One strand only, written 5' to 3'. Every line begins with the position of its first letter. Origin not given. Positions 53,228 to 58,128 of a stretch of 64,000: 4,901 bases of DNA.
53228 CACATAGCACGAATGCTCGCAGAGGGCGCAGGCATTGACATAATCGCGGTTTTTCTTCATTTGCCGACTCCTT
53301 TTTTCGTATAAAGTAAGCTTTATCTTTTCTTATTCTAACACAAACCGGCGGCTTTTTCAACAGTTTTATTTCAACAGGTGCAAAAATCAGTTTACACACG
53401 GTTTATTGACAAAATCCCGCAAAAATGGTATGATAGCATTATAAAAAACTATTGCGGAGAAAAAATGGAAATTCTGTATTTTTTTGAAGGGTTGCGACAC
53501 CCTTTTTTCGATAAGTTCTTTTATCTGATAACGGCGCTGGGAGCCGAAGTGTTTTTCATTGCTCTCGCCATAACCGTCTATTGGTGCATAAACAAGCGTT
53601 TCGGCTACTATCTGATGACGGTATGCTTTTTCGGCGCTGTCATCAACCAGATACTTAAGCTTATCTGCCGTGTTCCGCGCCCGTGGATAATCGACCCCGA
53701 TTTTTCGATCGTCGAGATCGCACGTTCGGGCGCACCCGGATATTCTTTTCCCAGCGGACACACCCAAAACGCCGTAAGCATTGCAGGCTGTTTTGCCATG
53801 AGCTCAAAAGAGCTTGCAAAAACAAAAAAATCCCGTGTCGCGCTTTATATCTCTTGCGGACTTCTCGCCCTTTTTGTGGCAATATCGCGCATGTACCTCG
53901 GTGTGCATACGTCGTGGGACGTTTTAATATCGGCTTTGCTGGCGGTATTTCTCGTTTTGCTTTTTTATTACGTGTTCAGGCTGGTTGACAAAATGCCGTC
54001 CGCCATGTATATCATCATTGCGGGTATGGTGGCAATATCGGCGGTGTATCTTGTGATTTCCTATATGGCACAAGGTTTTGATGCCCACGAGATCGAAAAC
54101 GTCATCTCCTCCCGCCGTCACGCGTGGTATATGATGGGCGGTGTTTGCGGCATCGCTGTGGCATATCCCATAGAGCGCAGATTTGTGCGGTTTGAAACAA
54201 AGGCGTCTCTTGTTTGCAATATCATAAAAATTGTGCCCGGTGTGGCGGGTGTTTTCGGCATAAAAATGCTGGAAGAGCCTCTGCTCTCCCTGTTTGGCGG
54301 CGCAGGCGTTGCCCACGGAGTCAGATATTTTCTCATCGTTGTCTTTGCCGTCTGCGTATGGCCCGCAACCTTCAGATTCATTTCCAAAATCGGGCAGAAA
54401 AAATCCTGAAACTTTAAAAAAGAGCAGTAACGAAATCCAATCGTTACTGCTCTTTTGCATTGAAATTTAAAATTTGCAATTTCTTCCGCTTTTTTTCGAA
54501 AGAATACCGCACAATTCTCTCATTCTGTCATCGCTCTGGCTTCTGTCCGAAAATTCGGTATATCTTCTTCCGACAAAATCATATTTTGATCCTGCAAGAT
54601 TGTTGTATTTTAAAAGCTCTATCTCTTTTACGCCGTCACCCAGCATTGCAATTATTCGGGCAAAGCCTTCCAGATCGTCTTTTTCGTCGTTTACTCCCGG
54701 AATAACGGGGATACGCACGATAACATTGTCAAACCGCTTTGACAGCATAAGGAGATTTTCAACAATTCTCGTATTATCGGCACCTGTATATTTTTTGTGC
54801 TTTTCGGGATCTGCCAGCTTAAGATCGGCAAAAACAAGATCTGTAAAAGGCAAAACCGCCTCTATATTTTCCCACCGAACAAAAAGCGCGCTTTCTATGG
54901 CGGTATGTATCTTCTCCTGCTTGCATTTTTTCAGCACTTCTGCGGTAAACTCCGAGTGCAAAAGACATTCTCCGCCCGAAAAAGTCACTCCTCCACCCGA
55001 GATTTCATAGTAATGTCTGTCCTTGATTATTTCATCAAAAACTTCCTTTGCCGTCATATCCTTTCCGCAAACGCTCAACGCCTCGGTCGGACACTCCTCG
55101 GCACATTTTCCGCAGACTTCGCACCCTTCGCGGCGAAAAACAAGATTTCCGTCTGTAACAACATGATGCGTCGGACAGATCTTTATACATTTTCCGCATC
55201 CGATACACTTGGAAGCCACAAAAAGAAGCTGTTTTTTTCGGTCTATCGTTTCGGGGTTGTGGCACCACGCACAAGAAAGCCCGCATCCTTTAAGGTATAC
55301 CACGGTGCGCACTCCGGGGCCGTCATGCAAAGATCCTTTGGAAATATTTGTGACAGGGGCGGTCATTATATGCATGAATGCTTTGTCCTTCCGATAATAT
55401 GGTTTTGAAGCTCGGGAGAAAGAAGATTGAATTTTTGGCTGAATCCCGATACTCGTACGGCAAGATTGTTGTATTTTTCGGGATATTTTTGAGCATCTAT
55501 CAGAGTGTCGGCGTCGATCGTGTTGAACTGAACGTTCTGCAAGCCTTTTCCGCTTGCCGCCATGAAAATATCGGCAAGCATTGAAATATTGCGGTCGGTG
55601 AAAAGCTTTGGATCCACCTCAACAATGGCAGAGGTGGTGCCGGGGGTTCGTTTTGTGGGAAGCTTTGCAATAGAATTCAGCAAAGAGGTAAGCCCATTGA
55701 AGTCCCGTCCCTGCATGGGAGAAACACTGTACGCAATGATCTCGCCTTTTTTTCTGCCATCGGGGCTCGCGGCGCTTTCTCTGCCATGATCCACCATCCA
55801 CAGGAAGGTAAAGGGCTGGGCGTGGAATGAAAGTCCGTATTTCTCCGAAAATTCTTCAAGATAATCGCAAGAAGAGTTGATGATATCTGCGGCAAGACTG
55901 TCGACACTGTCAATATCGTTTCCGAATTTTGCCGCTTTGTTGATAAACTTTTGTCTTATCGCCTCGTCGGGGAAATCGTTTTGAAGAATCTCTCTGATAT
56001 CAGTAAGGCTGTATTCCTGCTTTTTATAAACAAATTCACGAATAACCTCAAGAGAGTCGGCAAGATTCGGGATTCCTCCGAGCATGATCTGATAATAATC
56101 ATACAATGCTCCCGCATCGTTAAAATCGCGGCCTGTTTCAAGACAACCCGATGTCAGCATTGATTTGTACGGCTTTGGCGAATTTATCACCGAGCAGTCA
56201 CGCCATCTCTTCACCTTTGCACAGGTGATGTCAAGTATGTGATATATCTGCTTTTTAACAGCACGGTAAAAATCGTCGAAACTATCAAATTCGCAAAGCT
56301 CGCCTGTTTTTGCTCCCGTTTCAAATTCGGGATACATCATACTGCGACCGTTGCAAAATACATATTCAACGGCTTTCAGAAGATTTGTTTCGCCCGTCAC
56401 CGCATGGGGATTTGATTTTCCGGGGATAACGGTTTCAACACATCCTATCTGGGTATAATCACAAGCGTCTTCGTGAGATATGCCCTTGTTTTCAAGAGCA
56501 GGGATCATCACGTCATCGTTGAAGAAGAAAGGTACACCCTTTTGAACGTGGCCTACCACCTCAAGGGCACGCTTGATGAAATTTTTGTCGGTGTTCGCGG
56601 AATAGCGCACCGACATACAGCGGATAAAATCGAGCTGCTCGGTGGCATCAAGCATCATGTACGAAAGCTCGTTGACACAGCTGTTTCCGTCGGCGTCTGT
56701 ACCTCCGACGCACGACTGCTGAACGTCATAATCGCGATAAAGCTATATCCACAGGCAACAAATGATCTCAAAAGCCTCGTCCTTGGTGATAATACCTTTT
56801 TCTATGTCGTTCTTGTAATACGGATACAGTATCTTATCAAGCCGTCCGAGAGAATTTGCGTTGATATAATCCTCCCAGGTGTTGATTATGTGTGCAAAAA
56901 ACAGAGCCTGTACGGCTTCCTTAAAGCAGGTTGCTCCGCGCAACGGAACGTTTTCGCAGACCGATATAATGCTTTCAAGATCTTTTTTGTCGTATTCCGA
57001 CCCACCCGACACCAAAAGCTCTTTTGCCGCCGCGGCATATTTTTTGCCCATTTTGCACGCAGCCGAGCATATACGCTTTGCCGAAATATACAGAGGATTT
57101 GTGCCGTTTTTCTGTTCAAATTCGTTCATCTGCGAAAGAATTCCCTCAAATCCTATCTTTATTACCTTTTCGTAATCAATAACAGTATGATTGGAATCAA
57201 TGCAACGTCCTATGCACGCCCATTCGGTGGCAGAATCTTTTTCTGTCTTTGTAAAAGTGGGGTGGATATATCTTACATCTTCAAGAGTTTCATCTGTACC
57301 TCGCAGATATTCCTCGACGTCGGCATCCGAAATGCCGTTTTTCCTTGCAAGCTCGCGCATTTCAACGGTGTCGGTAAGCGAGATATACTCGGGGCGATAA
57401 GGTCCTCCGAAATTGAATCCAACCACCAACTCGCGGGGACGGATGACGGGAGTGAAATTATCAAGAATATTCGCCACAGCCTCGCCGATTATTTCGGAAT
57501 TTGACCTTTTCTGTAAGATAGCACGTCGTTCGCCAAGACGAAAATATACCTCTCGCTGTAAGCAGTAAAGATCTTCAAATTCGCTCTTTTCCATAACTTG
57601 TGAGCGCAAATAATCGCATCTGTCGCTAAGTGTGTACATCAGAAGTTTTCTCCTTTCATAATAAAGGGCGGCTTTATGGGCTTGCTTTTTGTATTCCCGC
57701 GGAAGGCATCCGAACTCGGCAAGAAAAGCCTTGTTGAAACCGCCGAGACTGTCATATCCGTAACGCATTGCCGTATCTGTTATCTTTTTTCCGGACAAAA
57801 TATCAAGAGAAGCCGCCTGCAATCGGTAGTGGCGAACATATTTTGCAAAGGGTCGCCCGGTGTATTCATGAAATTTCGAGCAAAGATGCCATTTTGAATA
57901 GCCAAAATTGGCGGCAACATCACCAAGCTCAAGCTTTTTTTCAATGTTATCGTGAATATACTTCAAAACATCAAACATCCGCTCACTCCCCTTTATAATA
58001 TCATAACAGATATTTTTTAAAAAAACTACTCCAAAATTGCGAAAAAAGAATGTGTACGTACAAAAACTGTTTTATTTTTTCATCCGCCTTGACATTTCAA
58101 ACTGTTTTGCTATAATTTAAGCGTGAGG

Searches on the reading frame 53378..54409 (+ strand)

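Call 39: search_protein_families(library=pfam, proteins=[window:53378-54409:+])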
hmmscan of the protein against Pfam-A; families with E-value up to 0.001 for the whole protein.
window:53378-54409:+ (343 aa): 1 family
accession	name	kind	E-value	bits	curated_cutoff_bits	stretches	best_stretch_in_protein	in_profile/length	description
PF01569.27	PAP2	-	6.7e-23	81.3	27.2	1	78-201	4-126/130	PAP2 superfamily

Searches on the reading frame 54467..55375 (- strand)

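Call 39: search_protein_families(library=pfam, proteins=[window:54467-55375:-])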
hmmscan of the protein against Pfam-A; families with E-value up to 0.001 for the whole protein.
window:54467-55375:- (302 aa): 11 families
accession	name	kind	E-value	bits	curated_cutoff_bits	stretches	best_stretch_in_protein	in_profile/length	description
PF04055.27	Radical_SAM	-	3e-14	54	29.5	1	104-232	25-158/166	Radical SAM superfamily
PF13353.11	Fer4_12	-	9.4e-13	49.1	22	2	82-179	12-110/137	4Fe-4S single cluster domain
PF00037.32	Fer4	-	8.4e-12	44.8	21.1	2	54-69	5-20/24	4Fe-4S binding domain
PF13484.11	Fer4_16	-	1.1e-08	36.1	30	0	85-118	2-36/66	4Fe-4S double cluster binding domain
PF12837.12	Fer4_6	-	1.2e-07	31.7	25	1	53-70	5-22/24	4Fe-4S binding domain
PF12838.12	Fer4_7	-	1.6e-07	32.1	27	1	56-99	1-52/52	4Fe-4S dicluster domain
PF13237.11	Fer4_10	-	2.9e-07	30.7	25.5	1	53-96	5-53/53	4Fe-4S dicluster domain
PF14697.11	Fer4_21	-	3.9e-07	30.6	35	1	55-100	6-57/59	4Fe-4S dicluster domain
PF13187.11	Fer4_9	-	2.4e-05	24.7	27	1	56-99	1-51/52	4Fe-4S dicluster domain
PF12797.12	Fer4_2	-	3.7e-05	23.8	24.5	1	51-69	4-22/22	4Fe-4S binding domain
PF12800.12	Fer4_4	-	0.00038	21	24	1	55-69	2-16/17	4Fe-4S binding domain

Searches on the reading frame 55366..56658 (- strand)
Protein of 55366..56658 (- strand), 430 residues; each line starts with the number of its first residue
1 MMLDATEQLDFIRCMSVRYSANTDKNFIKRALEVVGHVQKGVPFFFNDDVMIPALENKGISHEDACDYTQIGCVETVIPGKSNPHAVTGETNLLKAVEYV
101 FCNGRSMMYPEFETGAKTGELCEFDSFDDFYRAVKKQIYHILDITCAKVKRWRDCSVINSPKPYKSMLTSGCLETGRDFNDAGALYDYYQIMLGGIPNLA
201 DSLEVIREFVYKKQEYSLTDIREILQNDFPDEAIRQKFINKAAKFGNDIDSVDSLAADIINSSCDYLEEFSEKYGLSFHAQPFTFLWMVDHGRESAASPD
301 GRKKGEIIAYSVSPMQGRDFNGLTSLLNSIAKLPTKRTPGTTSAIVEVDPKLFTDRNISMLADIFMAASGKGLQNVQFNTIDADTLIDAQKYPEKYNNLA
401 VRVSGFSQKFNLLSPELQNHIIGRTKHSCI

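Call 40: search_protein_families(library=pfam, proteins=[window:55366-56658:-])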
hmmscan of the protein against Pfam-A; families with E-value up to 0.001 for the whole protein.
window:55366-56658:- (430 aa): 2 families
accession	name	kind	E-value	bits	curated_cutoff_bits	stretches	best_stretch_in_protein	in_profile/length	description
PF02901.20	PFL-like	-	4.9e-65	220.8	24.3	1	1-285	358-640/647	Pyruvate formate lyase-like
PF01228.26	Gly_radical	-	1.3e-22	80.7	22.2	1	311-411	4-106/106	Glycine radical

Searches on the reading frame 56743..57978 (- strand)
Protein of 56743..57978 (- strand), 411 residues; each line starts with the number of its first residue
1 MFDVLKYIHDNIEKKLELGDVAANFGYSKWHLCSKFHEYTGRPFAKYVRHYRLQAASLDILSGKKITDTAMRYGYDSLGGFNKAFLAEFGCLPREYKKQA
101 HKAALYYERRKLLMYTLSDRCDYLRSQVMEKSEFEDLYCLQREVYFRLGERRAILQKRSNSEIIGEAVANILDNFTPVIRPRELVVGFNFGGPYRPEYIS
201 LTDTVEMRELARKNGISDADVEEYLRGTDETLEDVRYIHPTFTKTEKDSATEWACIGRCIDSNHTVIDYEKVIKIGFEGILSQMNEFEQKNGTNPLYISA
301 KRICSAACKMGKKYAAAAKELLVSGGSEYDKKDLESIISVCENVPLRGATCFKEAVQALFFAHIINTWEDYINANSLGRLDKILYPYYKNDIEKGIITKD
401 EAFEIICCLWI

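Call 40: search_protein_families(library=pfam, proteins=[window:56743-57978:-])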
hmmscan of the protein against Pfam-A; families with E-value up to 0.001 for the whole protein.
window:56743-57978:- (411 aa): 3 families
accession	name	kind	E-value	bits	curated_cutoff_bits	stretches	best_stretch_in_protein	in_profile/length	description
PF02901.20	PFL-like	-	2.3e-38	132.7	24.3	1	165-411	47-313/647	Pyruvate formate lyase-like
PF12833.13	HTH_18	-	3.3e-19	69.4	33.6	1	22-99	2-80/80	Helix-turn-helix domain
PF00165.29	HTH_AraC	-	7.5e-08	32.8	26.6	1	8-42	1-35/42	Bacterial regulatory helix-turn-helix proteins, AraC family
